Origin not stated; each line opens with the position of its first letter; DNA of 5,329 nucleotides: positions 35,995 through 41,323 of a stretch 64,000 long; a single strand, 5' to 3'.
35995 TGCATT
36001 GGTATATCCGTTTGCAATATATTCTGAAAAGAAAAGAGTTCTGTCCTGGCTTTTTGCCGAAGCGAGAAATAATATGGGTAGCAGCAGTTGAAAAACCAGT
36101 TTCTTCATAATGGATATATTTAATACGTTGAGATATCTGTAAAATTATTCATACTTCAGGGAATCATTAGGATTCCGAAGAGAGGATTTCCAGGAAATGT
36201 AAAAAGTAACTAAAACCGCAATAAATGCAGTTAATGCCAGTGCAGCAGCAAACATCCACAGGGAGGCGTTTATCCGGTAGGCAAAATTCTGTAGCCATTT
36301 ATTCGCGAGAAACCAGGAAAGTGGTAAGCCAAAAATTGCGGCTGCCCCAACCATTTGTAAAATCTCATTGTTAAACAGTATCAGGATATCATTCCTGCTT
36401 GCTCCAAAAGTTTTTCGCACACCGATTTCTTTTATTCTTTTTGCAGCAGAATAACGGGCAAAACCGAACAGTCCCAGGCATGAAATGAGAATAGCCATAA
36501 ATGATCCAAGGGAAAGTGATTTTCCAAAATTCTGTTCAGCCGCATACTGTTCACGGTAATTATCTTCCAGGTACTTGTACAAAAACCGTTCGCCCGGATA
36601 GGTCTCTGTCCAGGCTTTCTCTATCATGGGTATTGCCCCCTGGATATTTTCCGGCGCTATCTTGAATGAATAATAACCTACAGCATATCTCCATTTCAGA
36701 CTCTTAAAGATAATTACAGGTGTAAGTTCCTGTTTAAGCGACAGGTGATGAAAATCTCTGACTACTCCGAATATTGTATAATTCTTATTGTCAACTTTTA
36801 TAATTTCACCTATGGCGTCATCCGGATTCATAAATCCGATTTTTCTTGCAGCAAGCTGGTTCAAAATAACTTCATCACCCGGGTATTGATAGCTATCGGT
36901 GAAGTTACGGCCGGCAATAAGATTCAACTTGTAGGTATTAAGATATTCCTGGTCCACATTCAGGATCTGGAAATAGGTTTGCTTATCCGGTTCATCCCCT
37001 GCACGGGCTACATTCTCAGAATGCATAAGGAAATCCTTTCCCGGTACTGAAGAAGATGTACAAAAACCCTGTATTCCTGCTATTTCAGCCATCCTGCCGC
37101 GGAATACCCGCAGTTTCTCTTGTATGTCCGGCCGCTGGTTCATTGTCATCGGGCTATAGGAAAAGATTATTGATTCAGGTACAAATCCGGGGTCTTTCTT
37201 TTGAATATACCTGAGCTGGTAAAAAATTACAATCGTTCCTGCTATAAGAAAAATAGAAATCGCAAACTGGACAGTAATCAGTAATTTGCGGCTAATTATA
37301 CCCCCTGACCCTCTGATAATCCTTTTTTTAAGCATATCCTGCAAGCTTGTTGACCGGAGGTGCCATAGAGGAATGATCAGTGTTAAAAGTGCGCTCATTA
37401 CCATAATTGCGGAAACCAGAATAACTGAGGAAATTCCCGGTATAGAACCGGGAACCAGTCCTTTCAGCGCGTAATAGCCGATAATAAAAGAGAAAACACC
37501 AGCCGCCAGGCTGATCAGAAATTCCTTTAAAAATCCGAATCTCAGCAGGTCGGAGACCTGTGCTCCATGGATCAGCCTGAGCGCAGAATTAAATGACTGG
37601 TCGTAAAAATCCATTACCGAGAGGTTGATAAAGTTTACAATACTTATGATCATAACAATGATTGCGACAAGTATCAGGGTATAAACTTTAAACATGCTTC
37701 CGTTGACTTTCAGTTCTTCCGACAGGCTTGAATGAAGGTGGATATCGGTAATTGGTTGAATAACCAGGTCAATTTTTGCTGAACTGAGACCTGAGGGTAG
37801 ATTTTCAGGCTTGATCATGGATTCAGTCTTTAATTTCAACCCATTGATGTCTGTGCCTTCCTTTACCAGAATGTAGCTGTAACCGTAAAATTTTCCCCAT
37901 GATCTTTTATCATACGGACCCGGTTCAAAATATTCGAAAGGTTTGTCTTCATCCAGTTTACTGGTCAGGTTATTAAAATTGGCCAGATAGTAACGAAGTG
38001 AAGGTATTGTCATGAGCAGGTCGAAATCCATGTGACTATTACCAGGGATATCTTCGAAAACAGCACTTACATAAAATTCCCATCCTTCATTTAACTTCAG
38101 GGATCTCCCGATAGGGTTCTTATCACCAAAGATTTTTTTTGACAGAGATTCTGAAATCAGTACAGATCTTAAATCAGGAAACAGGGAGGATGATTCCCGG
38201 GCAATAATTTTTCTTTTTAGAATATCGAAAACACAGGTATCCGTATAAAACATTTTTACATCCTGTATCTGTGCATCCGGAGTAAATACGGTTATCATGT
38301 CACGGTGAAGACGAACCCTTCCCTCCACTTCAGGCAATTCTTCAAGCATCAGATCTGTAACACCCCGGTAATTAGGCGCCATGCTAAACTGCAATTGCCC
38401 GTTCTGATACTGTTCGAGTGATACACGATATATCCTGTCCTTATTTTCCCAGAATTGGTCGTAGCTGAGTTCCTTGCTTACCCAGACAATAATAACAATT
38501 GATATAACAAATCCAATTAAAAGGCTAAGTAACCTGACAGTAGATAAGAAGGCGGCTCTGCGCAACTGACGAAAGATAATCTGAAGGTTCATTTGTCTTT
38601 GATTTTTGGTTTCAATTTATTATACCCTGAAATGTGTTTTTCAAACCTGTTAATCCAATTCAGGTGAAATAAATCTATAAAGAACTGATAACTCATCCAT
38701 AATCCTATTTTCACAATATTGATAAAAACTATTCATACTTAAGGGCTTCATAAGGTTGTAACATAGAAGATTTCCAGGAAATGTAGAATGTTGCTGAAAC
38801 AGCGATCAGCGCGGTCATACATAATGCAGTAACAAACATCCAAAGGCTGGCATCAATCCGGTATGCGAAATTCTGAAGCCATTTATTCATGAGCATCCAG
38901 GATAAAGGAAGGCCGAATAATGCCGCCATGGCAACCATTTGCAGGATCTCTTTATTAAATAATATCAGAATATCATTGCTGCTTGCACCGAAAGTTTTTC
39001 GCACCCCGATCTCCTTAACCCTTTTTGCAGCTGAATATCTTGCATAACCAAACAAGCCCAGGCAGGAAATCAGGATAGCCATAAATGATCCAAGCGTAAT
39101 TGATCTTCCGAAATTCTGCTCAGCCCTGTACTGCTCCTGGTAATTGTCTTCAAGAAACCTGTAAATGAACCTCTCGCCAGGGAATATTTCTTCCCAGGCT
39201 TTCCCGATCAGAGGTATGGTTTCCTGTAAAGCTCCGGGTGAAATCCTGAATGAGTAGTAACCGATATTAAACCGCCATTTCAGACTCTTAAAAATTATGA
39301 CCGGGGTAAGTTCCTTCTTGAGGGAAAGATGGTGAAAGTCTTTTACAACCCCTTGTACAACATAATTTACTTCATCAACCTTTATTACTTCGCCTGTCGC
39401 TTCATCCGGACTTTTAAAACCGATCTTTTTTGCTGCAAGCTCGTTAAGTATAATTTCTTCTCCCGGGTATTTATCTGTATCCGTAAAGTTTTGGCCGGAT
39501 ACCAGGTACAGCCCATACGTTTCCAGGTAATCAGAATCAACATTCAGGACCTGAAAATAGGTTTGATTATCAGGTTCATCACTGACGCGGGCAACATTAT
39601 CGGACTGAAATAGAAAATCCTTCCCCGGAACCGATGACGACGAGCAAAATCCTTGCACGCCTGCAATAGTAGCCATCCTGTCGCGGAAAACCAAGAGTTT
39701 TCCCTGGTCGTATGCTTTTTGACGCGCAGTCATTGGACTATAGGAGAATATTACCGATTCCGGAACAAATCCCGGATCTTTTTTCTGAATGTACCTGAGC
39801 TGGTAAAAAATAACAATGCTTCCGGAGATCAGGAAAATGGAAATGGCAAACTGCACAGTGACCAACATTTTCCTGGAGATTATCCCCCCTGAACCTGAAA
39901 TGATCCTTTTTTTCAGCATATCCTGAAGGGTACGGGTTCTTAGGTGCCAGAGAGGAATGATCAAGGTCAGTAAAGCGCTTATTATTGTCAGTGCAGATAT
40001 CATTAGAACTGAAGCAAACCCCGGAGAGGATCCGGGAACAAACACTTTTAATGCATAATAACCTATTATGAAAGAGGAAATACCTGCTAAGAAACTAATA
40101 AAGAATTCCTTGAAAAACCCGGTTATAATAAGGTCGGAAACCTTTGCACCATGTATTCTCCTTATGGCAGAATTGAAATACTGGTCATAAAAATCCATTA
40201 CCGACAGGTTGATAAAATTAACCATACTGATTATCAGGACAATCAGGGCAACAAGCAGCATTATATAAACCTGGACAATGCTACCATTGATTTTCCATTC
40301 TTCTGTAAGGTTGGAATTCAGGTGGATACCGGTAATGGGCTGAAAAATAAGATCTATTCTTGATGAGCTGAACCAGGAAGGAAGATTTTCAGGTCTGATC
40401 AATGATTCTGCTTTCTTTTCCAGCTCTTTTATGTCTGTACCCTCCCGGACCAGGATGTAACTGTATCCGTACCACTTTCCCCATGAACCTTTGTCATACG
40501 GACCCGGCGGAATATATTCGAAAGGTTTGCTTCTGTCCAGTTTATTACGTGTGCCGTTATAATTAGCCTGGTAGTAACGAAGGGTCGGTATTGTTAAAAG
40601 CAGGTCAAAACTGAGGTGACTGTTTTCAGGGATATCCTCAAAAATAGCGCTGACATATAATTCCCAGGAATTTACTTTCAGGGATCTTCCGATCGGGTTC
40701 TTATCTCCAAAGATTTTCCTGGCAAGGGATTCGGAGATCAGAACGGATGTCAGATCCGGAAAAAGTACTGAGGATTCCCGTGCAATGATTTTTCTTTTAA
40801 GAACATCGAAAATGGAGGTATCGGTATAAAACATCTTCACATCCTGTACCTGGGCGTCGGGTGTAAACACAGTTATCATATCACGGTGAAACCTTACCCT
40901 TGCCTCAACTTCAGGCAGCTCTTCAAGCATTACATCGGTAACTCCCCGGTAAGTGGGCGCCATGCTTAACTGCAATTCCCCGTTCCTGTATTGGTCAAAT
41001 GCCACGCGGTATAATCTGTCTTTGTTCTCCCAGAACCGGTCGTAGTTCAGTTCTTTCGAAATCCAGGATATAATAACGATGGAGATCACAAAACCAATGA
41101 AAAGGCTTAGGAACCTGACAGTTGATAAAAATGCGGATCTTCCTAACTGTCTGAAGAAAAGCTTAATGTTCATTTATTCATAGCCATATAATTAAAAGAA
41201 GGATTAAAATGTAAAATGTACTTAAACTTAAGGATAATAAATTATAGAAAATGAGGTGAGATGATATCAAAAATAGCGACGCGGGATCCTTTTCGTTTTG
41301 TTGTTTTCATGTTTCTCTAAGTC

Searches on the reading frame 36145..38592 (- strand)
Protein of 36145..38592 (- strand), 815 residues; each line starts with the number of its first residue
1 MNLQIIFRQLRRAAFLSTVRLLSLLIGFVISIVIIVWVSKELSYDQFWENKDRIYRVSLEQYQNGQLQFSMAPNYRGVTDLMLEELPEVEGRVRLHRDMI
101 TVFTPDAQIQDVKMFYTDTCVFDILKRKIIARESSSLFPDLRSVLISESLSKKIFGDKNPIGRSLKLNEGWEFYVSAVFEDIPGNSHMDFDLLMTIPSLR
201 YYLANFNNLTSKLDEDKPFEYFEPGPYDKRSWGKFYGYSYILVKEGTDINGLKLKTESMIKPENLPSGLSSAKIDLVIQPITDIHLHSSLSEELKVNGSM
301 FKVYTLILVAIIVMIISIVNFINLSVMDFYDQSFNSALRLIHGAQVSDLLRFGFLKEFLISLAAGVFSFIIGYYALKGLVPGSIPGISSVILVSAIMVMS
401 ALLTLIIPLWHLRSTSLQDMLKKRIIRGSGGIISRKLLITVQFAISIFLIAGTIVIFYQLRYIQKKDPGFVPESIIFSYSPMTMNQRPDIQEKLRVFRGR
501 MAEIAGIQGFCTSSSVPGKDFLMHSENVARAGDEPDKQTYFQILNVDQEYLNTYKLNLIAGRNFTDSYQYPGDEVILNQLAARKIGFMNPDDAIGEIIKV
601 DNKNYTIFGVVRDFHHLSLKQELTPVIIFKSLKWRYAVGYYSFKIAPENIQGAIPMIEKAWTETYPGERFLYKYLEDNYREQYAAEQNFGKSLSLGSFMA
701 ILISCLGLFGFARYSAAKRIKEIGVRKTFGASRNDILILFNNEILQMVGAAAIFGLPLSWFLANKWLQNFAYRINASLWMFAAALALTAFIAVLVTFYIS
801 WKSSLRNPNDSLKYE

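Call 12: search_protein_families(library=pfam, proteins=[window:36145-38592:-], max_evalue=0.0001)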
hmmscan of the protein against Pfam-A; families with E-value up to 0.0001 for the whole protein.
window:36145-38592:- (815 aa): 2 families
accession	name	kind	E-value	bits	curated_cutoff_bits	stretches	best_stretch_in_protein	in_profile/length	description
PF12704.14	MacB_PCD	-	1.5e-22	81.3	27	2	21-203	5-180/207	MacB-like periplasmic core domain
PF02687.27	FtsX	-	1.4e-17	64.3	25.5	1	696-804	3-116/120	FtsX-like permease C-terminal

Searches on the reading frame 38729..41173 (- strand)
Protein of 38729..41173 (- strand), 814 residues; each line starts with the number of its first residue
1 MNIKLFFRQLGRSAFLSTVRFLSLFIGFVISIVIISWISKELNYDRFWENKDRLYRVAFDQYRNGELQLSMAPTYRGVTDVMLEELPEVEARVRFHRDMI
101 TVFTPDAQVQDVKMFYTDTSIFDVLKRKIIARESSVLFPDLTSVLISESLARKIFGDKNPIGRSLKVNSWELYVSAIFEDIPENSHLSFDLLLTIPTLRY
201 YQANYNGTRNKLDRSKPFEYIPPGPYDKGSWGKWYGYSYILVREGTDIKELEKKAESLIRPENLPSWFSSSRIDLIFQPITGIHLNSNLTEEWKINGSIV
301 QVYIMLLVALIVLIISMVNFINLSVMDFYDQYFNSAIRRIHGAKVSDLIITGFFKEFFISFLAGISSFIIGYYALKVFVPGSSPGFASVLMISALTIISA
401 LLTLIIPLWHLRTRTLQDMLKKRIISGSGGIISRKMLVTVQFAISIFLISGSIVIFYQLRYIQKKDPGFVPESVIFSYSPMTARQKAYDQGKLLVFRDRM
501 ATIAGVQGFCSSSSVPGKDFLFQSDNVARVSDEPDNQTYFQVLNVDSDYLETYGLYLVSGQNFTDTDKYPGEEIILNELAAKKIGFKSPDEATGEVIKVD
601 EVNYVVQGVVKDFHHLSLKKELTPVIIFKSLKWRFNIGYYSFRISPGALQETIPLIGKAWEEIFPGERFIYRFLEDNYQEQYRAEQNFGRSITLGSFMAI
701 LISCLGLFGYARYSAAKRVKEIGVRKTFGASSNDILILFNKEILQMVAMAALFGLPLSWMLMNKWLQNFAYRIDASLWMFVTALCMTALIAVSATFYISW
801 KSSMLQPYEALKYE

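Call 12: search_protein_families(library=pfam, proteins=[window:38729-41173:-], max_evalue=0.0001)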
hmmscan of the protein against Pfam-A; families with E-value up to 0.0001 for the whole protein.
window:38729-41173:- (814 aa): 2 families
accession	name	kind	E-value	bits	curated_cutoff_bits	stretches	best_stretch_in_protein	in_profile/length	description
PF12704.14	MacB_PCD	-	5.1e-24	86.1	27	2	22-257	6-206/207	MacB-like periplasmic core domain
PF02687.27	FtsX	-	2.9e-16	60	25.5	2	695-803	3-116/120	FtsX-like permease C-terminal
